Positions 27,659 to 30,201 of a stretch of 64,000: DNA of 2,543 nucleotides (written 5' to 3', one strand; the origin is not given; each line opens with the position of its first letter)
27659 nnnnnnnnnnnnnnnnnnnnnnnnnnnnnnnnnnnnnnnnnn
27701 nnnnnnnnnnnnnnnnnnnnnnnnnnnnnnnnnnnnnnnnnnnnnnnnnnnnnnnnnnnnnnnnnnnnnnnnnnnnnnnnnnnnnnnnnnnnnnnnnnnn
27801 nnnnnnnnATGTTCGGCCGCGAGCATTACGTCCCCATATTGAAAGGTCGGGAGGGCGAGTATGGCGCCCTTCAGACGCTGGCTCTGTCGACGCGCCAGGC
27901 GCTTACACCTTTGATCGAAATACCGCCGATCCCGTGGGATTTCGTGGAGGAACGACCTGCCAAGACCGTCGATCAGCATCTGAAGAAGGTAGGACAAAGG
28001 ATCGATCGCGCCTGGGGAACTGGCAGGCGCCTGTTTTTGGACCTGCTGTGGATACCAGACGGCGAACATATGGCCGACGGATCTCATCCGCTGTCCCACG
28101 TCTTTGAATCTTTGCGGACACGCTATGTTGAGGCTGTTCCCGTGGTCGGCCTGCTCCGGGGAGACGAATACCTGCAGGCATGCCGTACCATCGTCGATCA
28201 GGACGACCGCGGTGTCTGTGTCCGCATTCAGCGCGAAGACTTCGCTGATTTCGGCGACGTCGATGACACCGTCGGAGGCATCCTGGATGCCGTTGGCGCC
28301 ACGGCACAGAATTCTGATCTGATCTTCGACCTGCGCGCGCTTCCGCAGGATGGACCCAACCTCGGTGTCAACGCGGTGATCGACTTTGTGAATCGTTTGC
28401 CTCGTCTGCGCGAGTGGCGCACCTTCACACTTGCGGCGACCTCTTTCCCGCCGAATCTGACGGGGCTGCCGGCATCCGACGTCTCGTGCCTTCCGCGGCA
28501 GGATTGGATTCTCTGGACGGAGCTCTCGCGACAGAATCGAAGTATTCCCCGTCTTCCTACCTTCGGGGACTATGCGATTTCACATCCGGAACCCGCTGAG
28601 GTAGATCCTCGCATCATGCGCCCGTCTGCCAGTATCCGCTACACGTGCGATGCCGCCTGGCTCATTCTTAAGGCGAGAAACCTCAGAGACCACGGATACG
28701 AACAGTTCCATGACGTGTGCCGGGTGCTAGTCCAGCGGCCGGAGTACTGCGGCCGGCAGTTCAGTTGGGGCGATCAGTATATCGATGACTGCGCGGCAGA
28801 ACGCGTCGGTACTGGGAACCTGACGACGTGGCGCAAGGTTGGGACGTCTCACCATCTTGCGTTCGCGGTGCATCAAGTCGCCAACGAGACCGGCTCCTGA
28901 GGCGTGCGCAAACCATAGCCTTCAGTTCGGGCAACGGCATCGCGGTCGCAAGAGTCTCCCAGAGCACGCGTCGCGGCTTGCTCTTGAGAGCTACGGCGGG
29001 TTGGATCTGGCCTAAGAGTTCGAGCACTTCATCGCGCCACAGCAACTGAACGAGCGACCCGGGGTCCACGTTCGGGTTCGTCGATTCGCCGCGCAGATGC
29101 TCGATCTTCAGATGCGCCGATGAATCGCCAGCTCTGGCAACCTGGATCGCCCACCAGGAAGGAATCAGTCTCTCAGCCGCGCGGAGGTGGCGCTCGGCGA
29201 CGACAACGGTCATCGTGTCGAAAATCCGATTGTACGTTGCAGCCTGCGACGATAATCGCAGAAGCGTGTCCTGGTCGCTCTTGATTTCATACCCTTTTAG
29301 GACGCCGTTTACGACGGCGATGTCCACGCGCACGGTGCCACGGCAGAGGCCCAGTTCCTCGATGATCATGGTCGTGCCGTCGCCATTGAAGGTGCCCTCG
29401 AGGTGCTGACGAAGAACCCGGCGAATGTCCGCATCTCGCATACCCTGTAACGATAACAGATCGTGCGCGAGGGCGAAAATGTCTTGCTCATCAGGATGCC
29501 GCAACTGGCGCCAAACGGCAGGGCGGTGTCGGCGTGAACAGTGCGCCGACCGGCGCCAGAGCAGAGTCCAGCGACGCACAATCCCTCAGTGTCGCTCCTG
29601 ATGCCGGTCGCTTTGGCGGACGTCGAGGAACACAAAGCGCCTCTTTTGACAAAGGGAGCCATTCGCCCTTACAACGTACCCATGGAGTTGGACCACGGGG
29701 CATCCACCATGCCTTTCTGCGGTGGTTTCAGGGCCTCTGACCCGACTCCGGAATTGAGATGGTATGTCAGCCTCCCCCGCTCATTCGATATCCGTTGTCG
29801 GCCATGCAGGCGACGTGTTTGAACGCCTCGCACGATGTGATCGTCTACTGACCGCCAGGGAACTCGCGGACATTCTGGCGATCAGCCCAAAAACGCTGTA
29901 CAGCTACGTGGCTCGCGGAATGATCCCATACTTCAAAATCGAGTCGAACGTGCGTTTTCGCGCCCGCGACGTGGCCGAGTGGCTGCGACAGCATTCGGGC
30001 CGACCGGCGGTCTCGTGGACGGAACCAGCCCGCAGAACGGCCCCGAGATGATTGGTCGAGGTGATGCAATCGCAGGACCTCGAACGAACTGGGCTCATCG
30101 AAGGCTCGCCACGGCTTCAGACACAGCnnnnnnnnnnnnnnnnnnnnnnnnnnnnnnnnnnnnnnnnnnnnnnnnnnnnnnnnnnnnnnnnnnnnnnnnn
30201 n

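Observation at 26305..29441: Four-gene module next to the integrase: HigB toxin, HigA-ImmA/IrrE fusion, Beta-protein (sce7725-like), and convergent sce7726-like PD-(D/E)xK protein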

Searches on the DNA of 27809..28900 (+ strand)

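Call 73: search_dna_similar(query=L071:3000-7200:+, collection=ecoli_genomes, mode=near, max_rows=5)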
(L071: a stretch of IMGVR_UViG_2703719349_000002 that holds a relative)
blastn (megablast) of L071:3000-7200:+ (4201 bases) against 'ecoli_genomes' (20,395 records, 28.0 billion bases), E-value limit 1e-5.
Records with a match: 3004; places in all: 5554; records where one place covers at least 80% of the query: 101.
Genomes with a match: 2986 of 5426; with a place that covers at least 80% of the query: 101. Places per genome that has any: lowest 1, median 1, highest 7. On chromosomes: 5531 places; on plasmids: 23.
Best place of each record, by identity: >=99% 29; 95-99% 601; 90-95% 1619; 80-90% 585; 60-80% 170.
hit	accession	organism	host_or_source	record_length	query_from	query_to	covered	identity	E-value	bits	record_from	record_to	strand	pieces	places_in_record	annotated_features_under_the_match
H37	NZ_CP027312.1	Escherichia coli strain 2013C-3181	Homo sapiens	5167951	1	4201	100%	100.0%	0e+0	7793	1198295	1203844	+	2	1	IS3 family transposase | phage terminase large subunit family protein | beta family protein (x2) | sce7726 family protein | terminase small subunit | and 1 other names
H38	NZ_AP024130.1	Escherichia coli strain SI-NP020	Bos taurus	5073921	1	4201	100%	99.9%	0e+0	7720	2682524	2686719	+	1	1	phage terminase large subunit family protein | beta family protein | sce7726 family protein | terminase small subunit | lysis protein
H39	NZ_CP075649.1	Escherichia coli strain STEC17-190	Homo sapiens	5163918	1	4201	100%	99.8%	0e+0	7720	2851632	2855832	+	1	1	phage terminase large subunit family protein | beta family protein | sce7726 family protein | terminase small subunit | lysis protein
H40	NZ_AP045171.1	Escherichia coli strain JNEC-KY175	Homo sapiens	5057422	1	4201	99%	99.9%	0e+0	7659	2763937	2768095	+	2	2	phage terminase large subunit family protein | beta family protein | sce7726 family protein | terminase small subunit | lysis protein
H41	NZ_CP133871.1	Escherichia coli strain ES5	Homo sapiens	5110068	1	4201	91%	97.3%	0e+0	6453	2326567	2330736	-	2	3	phage terminase large subunit family protein | beta family protein | sce7726 family protein | terminase small subunit | lysis protein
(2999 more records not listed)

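Call 92: search_dna_similar(query=L071:5001-6640:+, collection=ecoli_genomes, mode=distant, max_rows=40, rows=spread, max_evalue=0.001)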
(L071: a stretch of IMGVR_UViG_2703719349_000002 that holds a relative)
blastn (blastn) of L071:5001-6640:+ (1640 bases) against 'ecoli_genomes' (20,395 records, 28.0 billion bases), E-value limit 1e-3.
Records with a match: 127; places in all: 131; records where one place covers at least 80% of the query: 126.
Genomes with a match: 127 of 5426; with a place that covers at least 80% of the query: 126. Places per genome that has any: lowest 1, median 1, highest 2. On chromosomes: 131 places; on plasmids: 0.
Best place of each record, by identity: >=99% 127.
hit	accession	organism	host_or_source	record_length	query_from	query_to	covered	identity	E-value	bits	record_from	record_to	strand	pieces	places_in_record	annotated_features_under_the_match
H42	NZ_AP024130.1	Escherichia coli strain SI-NP020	Bos taurus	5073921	1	1640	100%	99.9%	0e+0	2954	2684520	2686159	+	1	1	beta family protein | sce7726 family protein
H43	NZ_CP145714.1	Escherichia coli strain S1-CAM-01-A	Homo sapiens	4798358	1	1639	100%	99.8%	0e+0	2943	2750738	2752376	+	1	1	beta family protein | sce7726 family protein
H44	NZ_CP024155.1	Escherichia coli strain 14EC047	clinical patient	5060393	1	1639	100%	99.8%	0e+0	2938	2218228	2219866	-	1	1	beta family protein | sce7726 family protein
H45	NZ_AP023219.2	Escherichia coli strain M505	Homo sapiens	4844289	1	1639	100%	99.8%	0e+0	2938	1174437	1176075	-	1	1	beta family protein | sce7726 family protein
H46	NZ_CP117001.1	Escherichia coli strain MLI108K2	Homo sapiens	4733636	1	1639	100%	99.8%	0e+0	2938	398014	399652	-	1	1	beta family protein | sce7726 family protein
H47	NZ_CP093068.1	Escherichia coli strain BR1220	Branta canadensis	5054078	1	1639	100%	99.8%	0e+0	2938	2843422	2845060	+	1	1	beta family protein | sce7726 family protein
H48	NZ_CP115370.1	Escherichia coli strain CUVET17-972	dog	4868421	1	1639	100%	99.8%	0e+0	2938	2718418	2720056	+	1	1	beta family protein | sce7726 family protein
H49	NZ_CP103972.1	Escherichia coli strain DLI.5a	marine sediment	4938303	1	1639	100%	99.8%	0e+0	2938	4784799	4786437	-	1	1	beta family protein | sce7726 family protein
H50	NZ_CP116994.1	Escherichia coli strain MLI108K1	Homo sapiens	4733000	1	1639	100%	99.8%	0e+0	2938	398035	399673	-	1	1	beta family protein | sce7726 family protein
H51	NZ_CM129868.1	Escherichia coli strain PO06021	seawater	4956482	1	1639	100%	99.8%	0e+0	2938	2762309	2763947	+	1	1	beta family protein | sce7726 family protein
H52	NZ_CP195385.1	Escherichia coli strain 23AR0922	Homo sapiens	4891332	1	1639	100%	99.8%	0e+0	2938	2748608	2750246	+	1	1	beta family protein | sce7726 family protein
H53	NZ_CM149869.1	Escherichia coli strain HCP5S3_I4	Sus scrofa domesticus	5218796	1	1639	100%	99.8%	0e+0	2938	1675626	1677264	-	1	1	beta family protein | sce7726 family protein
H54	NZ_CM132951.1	Escherichia coli strain 44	Homo sapiens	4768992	1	1639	100%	99.8%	0e+0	2938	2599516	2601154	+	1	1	beta family protein | sce7726 family protein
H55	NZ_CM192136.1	Escherichia coli strain Ec-2844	Homo sapiens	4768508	1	1639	100%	99.8%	0e+0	2938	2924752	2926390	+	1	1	beta family protein | sce7726 family protein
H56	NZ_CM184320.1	Escherichia coli strain ES10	Aquarana catesbeiana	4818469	1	1639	100%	99.8%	0e+0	2938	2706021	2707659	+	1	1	beta family protein | sce7726 family protein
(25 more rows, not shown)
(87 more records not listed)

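Call 100: get_annotated_region(hit=H42, flank=3000)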
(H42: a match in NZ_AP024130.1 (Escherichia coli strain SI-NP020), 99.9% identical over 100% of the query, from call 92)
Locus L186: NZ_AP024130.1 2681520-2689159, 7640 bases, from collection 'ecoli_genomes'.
description: Escherichia coli strain SI-NP020 chromosome, complete genome
organism: Escherichia coli strain SI-NP020 (NCBI taxid 562)
replicon: chromosome; assembly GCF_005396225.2
host: Bos taurus; source: -; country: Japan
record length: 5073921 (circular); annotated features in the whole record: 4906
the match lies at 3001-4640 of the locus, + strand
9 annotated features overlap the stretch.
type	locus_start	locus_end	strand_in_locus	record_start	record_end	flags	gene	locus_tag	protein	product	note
CDS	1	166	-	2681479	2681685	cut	-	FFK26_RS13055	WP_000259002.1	phage head-tail joining protein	-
CDS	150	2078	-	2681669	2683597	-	-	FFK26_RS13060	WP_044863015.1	phage terminase large subunit family protein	-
CDS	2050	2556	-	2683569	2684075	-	-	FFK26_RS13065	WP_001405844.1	terminase small subunit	-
CDS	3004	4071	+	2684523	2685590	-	-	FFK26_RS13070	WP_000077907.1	beta family protein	-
CDS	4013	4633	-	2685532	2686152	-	-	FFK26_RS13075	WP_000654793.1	sce7726 family protein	-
CDS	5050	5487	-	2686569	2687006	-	-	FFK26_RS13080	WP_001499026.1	lysis protein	-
CDS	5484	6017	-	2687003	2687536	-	-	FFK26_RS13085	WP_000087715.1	lysozyme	-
CDS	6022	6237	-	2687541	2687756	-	-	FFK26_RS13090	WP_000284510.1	class II holin family protein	-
CDS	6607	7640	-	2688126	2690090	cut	-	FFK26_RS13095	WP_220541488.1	SASA family carbohydrate esterase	-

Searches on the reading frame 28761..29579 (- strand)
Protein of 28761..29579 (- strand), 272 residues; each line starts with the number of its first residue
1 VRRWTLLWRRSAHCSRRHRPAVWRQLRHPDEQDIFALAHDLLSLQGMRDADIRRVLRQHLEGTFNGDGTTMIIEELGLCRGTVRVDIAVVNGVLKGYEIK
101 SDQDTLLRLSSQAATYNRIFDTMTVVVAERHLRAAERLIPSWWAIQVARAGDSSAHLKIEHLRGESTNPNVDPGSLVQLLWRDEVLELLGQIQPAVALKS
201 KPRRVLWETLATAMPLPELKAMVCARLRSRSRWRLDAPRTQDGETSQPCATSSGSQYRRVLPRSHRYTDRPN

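Call 3: search_protein_families(library=pfam, proteins=[window:28761-29579:-], max_evalue=0.01)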
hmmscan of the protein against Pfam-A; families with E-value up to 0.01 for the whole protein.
window:28761-29579:- (272 aa): 0 families

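Call 4: search_protein_families(library=ncbifam, proteins=[window:28761-29579:-], max_evalue=0.01)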
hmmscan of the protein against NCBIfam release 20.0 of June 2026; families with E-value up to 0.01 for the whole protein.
window:28761-29579:- (272 aa): 1 family
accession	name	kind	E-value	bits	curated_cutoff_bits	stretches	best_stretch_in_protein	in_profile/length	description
NF033832.1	sce7726_fam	subfamily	1.3e-45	155.6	70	1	47-231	1-183/184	sce7726 family protein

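Call 5: search_protein_families(library=padloc, proteins=[window:28761-29579:-], max_evalue=0.01)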
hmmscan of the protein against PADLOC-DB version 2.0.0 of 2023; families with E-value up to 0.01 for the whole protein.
window:28761-29579:- (272 aa): 1 family
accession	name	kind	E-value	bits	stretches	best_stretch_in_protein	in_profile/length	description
PDLC02989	cll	-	1.5e-24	85.3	1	70-232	27-185/265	-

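Call 7: search_protein_families(library=phrogs, proteins=[window:28761-29579:-], max_evalue=0.01)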
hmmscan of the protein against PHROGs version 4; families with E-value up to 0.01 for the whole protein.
window:28761-29579:- (272 aa): 1 family
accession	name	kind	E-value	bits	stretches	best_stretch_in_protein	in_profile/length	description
phrog_984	-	unknown function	1.4e-35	124.2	1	46-233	4-214/230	-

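Call 39: find_homologous_proteins(query=window:28761-29579:-, max_evalue=0.00001)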
Query window:28761-29579:- (272 aa): 617 proteins with E <= 0.00001 among 2446 candidates; the best 120 are listed.
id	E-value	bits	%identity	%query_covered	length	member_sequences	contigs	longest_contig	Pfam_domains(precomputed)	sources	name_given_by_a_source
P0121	1.4e-161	554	95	97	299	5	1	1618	PF26915.1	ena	-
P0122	3.6e-130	451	90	83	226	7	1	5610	PF26915.1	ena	-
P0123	1.2e-128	446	90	83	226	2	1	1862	PF26915.1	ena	-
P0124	4.4e-124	431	87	83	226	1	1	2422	PF26915.1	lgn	-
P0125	3.3e-120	419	85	83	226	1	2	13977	PF26915.1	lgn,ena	-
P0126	4.2e-110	386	79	82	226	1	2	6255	PF26915.1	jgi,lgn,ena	jgi:hypothetical protein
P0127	5.7e-106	372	85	74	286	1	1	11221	PF26915.1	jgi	jgi:hypothetical protein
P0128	3.0e-105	370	78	82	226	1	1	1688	PF26915.1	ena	-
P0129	3.3e-102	360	82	74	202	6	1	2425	PF26915.1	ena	-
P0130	2.4e-100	354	75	83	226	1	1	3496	PF26915.1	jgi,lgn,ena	jgi:hypothetical protein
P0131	2.5e-98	347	73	83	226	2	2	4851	PF26915.1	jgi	jgi:hypothetical protein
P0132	1.2e-96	342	68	87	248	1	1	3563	PF26915.1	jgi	jgi:hypothetical protein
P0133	2.5e-93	331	69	83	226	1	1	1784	PF26915.1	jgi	jgi:hypothetical protein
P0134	1.8e-91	324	69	85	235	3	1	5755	PF26915.1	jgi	-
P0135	3.1e-90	320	68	83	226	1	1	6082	PF26915.1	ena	-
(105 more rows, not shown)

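Call 50: predict_structure(alignment_id=A3)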
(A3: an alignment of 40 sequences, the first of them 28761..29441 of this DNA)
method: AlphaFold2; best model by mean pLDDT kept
length: 226 residues; sequences in the alignment: 40
mean_pLDDT: 82.6   pTM: 0.78
mean pLDDT of the five models: 82.6, 82.4, 82.1, 81.0, 80.3
residues with pLDDT >= 90: 152; 70-90: 30; 50-70: 6; < 50: 38
segments of 3 or more residues with pLDDT < 50: 189-226
pLDDT, mean of each block of 10 residues (from residue 1): 92 93 91 85 96 95 95 98 96 98 80 95 96 93 87 91 96 96 70 35 35 34 32
secondary structure, 60 per line:
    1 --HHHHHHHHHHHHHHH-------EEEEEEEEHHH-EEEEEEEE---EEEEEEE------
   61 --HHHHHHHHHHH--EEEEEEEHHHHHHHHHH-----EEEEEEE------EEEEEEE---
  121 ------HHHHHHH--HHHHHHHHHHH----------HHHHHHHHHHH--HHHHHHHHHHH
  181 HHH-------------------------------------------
elements in order: H3-17 E25-32 E37-44 E48-54 H63-73 E76-82 H83-92 E98-104 E111-117 H127-133 H136-146 H157-167 H170-183

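Call 54: fold_search(model_id=the predicted structure, library=pdb)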
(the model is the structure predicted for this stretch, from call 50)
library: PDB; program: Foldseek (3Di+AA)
matches with E <= 10: 384; with E <= 0.001: 1
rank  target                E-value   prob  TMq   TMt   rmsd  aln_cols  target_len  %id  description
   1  3dnx                  4.3e-06  1.00  0.37  0.53   9.2       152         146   20  SPO1766 protein of unknown function from Silicibacter pomeroyi. (released 2008-09-02)
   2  4dap                  3.6e-03  0.99  0.31  0.31   5.8       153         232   16  The structure of Escherichia coli SfsA (released 2013-08-14)
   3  9oma_A                4.1e-03  0.33  0.15  0.12  16.7       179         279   13  Cryo-EM structure of PCMTD1-ELOBC-CUL5-RBX2 (CRL5-PCMTD1) (released 2025-06-04)
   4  4dav_A                2.3e-02  0.92  0.31  0.30   5.9       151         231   12  The structure of Pyrococcus Furiosus SfsA in complex with DNA (released 2014-10-01)
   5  6p4w_D                4.7e-02  0.85  0.23  0.15   4.2        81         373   15  XPB helicase in a complex with truncated Bax1 from Sulfurisphaera tokodaii at 2.96 Angstrom resolution (released 2020-06-03)
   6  9dou_A                5.6e-02  0.25  0.20  0.06  18.6       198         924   12  Taeniopygia guttata R2 retrotransposon (R2Tg) initiating target-primed reverse transcription (released 2025-05-21)
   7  2ph7_A                1.1e-01  0.84  0.30  0.31   4.7       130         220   13  Crystal structure of AF2093 from Archaeoglobus fulgidus (released 2007-05-08)
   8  2vld_A                1.1e-01  0.72  0.27  0.27   4.8       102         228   13  crystal structure of a repair endonuclease from Pyrococcus abyssi (released 2009-05-19)
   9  1ob8_B                1.1e-01  0.30  0.21  0.33  14.2       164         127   13  Holliday Junction Resolving Enzyme (released 2004-10-15)
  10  2ph7_B                1.4e-01  0.82  0.31  0.32   5.2       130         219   14  Crystal structure of AF2093 from Archaeoglobus fulgidus (released 2007-05-08)
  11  7lgn_B                1.6e-01  0.18  0.19  0.06  15.4       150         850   13  Cyanophycin synthetase 1 from T. morbirosei (released 2021-08-18)
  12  6g2d_F                1.6e-01  0.13  0.17  0.07  14.7       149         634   11  Citrate-induced acetyl-CoA carboxylase (ACC-Cit) filament at 5.4 A resolution (released 2018-06-13)
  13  2vld_B                1.8e-01  0.69  0.26  0.26   4.7       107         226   15  crystal structure of a repair endonuclease from Pyrococcus abyssi (released 2009-05-19)
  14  1vga_A                2.0e-01  0.30  0.21  0.19  17.9       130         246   10  Structures of unligated and inhibitor complexes of W168F mutant of Triosephosphate Isomerase from Plasmodium falciparu (released 2004-10-26)
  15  5cw4_B                2.1e-01  0.06  0.15  0.15  15.3       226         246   15  Structure of CfBRCC36-CfKIAA0157 complex (Selenium Edge) (released 2015-09-16)
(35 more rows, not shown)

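Call 104: search_protein_representatives(protein=window:28761-29441:-)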
Query: 226 residues. Proteins with E-value up to 0.001 (for the whole library): 3333; up to 1e-10: 1979; up to 1e-30: 424. The best 150 are listed.
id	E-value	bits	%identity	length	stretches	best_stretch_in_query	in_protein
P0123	1.1e-129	446.8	90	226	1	1-226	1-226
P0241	2.3e-66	239.9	50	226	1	1-226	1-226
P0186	3.3e-66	239.4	50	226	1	1-226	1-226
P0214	1.7e-56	207.6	49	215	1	25-226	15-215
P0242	4.8e-51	189.9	49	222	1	1-218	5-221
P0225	3.1e-50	187.2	52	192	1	1-192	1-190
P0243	5.0e-50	186.5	43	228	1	1-226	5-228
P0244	5.7e-49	183.0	46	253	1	1-204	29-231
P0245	7.8e-49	182.6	55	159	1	1-160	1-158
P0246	2.6e-48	180.9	46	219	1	1-214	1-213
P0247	4.0e-48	180.3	43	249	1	1-225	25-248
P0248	6.6e-48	179.6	48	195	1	1-192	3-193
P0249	7.8e-48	179.3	45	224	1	4-202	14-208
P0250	9.1e-48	179.1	47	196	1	1-195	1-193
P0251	2.4e-46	174.5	44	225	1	1-225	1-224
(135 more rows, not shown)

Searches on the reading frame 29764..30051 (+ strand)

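Call 3: search_protein_families(library=pfam, proteins=[window:29764-30051:+], max_evalue=0.01)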
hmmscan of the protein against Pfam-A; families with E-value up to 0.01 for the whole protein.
window:29764-30051:+ (95 aa): 3 families
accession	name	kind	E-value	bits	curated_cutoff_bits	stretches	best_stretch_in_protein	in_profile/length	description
PF12728.13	HTH_17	-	4.3e-13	49.7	27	1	28-77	1-50/51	Helix-turn-helix domain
PF00376.29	MerR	-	0.00057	20.1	28.2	1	32-64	3-36/38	MerR family regulatory protein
PF08279.18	HTH_11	-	0.0051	17.1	25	0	27-50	14-37/55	HTH domain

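Call 4: search_protein_families(library=ncbifam, proteins=[window:29764-30051:+], max_evalue=0.01)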
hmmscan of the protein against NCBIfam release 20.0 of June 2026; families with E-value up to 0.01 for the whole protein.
window:29764-30051:+ (95 aa): 2 families
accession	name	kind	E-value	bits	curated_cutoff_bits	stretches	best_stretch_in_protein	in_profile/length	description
NF047737.1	antiphage_MADS1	equivalog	8.1e-12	45.2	80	1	26-74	1-49/49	methylation-associated defense system helix-turn-helix domain-containing protein MAD1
TIGR01764.1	excise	domain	2.4e-07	31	28.8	1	28-76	1-49/49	excisionase family DNA-binding protein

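Call 5: search_protein_families(library=padloc, proteins=[window:29764-30051:+], max_evalue=0.01)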
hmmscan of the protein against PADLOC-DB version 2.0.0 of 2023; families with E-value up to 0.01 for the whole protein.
window:29764-30051:+ (95 aa): 1 family
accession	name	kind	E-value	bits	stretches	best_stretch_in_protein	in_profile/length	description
PDLC04133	mad1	-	1.8e-06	26.1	1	27-75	4-52/60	mads_1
